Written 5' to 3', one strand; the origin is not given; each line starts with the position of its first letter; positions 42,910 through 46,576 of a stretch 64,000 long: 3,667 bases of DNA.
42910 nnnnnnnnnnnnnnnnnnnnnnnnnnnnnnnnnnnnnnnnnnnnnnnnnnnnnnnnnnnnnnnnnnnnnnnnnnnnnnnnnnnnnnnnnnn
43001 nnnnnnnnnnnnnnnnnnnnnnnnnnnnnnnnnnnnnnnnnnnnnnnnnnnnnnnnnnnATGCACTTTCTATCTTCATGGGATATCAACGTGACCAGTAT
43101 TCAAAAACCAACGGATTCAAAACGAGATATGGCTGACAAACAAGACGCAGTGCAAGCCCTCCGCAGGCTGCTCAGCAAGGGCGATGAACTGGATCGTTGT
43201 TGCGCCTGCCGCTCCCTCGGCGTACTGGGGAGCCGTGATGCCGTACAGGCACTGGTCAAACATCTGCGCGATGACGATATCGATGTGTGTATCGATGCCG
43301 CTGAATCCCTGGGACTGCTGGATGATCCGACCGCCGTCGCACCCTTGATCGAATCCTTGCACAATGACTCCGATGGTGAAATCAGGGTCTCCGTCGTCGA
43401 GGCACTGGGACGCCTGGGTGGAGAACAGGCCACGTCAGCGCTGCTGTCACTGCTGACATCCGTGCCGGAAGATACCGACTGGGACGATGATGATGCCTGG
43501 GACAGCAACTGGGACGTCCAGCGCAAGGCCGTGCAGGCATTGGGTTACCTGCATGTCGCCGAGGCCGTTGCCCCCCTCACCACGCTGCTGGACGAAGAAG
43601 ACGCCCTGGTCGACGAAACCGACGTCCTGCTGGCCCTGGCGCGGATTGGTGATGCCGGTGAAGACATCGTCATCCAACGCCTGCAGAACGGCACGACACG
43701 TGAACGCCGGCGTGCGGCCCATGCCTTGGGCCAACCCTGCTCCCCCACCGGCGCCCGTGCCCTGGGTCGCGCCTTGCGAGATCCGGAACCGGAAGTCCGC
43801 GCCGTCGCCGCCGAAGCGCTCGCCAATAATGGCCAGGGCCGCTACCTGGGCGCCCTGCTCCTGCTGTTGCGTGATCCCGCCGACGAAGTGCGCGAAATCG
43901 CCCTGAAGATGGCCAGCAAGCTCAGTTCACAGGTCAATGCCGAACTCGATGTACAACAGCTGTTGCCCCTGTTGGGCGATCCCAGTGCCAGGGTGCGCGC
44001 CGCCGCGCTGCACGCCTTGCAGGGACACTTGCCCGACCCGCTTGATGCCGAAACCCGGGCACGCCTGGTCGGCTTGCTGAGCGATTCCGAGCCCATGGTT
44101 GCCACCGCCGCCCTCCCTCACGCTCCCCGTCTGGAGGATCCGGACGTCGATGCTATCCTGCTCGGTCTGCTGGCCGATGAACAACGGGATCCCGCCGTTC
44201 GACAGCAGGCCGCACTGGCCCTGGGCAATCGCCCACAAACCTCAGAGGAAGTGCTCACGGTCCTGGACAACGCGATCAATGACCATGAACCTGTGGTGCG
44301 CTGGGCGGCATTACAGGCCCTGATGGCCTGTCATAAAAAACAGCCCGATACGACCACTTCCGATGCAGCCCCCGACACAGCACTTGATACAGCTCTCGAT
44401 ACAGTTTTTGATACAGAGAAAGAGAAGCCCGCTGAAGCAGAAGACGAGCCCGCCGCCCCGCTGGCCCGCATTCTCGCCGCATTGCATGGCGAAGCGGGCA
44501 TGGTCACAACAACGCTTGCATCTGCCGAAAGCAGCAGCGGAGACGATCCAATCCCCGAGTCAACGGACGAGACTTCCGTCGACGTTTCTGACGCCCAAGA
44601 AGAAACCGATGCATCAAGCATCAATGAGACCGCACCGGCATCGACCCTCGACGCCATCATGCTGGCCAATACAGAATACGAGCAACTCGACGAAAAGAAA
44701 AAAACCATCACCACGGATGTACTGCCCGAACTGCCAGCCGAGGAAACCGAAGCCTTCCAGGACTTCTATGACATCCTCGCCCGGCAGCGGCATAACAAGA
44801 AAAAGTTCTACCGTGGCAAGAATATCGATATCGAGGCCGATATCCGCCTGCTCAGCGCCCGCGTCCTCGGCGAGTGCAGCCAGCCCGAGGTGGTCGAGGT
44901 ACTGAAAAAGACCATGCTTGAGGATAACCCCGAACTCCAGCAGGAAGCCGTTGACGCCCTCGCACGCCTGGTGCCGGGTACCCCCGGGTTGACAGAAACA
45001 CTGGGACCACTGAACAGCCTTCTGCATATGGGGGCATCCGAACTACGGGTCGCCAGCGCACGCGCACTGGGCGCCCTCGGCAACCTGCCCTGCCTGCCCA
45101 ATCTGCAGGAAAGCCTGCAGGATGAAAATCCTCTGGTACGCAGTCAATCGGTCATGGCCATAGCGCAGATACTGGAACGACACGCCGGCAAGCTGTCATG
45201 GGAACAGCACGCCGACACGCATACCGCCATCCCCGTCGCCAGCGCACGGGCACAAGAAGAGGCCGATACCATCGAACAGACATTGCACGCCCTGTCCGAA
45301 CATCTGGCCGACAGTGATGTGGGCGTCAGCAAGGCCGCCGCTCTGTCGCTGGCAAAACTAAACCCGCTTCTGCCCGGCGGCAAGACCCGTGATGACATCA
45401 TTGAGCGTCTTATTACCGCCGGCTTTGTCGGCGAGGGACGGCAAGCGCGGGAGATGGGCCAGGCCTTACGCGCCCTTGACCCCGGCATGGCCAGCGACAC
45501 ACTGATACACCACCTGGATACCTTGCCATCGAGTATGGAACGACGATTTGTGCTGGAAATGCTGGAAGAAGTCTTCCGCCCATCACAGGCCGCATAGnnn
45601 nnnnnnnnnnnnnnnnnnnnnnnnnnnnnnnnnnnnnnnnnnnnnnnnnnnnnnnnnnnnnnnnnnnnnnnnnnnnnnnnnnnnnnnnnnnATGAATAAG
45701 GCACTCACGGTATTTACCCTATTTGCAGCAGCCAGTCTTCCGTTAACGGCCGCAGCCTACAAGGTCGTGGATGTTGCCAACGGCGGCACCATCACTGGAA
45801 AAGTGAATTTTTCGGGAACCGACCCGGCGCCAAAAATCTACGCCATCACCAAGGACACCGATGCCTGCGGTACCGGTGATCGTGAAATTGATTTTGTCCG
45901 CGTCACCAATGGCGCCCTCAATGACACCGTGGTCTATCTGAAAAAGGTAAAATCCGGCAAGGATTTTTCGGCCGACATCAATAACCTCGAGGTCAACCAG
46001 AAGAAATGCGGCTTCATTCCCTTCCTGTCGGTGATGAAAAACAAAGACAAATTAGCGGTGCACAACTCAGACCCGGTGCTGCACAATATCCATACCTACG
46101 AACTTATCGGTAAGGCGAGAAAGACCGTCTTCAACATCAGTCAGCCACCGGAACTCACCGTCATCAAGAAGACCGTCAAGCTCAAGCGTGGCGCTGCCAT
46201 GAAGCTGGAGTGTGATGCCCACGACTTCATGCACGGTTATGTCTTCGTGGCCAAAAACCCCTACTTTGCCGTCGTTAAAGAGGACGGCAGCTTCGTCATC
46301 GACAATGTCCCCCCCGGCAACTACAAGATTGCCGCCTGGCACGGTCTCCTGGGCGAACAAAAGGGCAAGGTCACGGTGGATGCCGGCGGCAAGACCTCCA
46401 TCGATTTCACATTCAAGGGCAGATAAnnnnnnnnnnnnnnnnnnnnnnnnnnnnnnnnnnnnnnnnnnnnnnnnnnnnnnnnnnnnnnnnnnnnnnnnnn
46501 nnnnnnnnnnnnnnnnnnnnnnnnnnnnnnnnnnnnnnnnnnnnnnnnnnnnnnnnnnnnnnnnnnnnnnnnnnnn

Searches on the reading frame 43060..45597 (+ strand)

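Call 32: search_protein_families(library=pfam, max_evalue=0.000001, proteins=[window:43060-45597:+])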
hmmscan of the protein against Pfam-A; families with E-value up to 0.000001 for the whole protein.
window:43060-45597:+ (845 aa): 7 families
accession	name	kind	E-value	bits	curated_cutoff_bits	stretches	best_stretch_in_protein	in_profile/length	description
PF13646.12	HEAT_2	-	5e-63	209.8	27.7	5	69-136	8-75/88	HEAT repeats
PF02985.28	HEAT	-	3.5e-31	104.7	23.5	0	679-706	2-29/31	HEAT repeat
PF12717.13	Cnd1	-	1.4e-18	67.9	26.4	0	678-708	22-52/162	non-SMC mitotic condensation complex subunit 1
PF03130.22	HEAT_PBS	-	9.7e-17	60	20.9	0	662-688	1-27/27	PBS lyase HEAT-like repeat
PF13513.12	HEAT_EZ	-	1.8e-15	57.5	27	0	378-421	1-52/55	HEAT-like repeat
PF01602.26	Adaptin_N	-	2e-12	46.9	37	0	375-436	125-188/524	Adaptin N terminal region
PF21581.3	SCD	-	4.2e-08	33.8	27.5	0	261-292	30-61/75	Stromalin conservative domain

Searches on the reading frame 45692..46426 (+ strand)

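Call 32: search_protein_families(library=pfam, max_evalue=0.000001, proteins=[window:45692-46426:+])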
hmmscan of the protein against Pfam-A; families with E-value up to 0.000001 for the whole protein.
window:45692-46426:+ (244 aa): 1 family
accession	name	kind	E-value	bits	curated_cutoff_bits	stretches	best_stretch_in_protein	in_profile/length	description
PF14686.12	fn3_3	-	5e-07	29.8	24.4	1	191-236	27-74/75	Polysaccharide lyase family 4, domain II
